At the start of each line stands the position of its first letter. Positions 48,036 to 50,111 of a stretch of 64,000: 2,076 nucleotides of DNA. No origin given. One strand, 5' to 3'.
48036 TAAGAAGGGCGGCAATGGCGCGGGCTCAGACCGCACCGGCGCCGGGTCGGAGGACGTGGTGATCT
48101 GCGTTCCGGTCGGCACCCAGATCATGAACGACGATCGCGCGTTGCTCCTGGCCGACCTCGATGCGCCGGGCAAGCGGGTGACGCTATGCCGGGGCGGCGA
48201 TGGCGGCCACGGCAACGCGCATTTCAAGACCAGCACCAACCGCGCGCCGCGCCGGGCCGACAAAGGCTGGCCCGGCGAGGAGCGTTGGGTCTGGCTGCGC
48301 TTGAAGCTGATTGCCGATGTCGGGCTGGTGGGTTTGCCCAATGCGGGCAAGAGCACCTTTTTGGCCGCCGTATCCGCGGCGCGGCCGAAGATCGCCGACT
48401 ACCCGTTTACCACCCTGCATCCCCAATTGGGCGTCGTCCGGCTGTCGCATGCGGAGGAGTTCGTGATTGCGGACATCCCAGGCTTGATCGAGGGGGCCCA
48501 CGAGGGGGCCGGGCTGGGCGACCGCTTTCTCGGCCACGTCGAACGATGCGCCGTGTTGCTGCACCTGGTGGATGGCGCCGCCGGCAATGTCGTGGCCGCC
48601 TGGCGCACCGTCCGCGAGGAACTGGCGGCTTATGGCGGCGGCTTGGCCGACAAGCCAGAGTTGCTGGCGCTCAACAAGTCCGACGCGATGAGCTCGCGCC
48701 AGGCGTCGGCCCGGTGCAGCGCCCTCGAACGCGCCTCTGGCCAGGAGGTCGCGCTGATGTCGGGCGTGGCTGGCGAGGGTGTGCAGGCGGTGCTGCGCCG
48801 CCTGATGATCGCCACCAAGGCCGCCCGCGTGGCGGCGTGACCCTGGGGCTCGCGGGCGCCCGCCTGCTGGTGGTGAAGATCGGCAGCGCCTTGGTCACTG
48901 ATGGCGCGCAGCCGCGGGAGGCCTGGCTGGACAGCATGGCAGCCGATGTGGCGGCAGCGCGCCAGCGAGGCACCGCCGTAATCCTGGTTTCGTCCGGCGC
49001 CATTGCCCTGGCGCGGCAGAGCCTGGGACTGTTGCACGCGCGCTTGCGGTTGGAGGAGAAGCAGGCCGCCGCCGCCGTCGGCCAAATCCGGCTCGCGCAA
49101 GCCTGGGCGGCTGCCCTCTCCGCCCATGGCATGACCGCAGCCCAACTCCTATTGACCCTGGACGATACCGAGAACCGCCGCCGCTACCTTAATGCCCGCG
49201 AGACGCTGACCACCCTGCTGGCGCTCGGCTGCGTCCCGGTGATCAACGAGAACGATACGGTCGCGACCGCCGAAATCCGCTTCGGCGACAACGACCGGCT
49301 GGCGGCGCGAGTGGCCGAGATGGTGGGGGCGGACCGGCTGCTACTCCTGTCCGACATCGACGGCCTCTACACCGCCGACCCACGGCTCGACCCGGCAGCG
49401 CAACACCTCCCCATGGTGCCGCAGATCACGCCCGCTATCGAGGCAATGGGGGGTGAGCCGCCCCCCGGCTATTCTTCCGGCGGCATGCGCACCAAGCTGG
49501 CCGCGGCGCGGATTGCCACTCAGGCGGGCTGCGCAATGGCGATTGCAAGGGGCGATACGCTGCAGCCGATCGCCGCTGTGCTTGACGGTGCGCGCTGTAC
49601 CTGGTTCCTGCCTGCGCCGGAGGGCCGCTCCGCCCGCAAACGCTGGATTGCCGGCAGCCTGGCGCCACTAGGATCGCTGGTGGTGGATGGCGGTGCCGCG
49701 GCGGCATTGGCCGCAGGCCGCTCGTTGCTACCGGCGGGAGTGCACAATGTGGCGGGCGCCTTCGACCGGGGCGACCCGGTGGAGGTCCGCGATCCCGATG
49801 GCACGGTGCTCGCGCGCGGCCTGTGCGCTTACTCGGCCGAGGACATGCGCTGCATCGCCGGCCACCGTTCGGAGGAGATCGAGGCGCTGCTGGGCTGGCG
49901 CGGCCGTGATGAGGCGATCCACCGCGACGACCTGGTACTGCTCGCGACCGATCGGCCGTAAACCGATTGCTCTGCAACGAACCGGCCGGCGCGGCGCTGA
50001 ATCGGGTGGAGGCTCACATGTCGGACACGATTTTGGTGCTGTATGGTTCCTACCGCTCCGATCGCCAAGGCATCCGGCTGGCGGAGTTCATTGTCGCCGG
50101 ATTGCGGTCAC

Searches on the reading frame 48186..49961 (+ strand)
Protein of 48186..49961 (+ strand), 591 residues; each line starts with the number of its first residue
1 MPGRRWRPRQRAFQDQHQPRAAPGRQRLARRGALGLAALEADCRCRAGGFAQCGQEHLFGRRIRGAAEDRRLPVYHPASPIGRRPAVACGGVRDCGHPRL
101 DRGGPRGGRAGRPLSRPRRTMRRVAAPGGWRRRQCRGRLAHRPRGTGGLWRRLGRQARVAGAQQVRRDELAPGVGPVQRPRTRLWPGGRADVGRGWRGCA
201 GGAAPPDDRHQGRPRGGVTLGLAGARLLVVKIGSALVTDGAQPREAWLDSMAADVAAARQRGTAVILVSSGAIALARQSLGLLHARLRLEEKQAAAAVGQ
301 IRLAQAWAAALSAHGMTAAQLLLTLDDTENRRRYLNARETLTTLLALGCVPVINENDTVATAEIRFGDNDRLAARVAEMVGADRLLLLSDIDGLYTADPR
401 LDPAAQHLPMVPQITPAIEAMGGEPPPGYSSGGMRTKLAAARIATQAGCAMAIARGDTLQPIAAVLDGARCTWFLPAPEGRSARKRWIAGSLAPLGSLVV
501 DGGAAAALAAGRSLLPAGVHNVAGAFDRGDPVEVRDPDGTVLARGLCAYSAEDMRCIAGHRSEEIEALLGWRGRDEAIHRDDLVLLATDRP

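Call 54: search_protein_families(library=pfam, proteins=[window:48186-49961:+], max_evalue=0.001)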
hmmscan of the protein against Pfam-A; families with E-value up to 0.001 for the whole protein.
window:48186-49961:+ (591 aa): 2 families
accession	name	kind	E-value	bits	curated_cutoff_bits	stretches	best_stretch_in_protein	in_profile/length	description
PF00696.33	AA_kinase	-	1.1e-44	153.4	24.9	1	227-453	2-232/234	Amino acid kinase family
PF01472.26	PUA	-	6.7e-20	71.3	24.8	1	496-568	1-73/74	PUA domain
